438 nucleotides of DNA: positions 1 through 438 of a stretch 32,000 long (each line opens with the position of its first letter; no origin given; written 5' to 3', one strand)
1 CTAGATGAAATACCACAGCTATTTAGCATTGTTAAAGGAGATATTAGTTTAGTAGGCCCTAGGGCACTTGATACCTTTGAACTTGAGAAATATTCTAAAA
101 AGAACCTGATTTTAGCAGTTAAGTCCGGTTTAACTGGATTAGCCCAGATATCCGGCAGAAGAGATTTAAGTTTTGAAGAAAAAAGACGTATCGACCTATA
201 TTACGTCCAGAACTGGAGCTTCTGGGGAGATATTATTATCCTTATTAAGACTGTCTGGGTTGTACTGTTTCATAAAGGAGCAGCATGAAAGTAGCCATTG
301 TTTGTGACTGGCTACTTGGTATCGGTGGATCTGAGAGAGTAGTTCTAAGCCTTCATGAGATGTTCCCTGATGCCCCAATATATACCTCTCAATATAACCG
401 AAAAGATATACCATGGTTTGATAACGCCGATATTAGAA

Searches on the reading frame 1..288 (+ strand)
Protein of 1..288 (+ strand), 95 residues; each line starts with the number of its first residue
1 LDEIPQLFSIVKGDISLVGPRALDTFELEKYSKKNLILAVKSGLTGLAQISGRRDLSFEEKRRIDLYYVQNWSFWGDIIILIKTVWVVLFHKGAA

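Call 4: search_protein_families(library=pfam, proteins=[window:1-288:+])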
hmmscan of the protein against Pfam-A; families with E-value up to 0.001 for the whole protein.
window:1-288:+ (95 aa): 1 family
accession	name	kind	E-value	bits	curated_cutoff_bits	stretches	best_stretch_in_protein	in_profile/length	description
PF02397.22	Bac_transf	-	1.2e-28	100.4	27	1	1-89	88-178/179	Bacterial sugar transferase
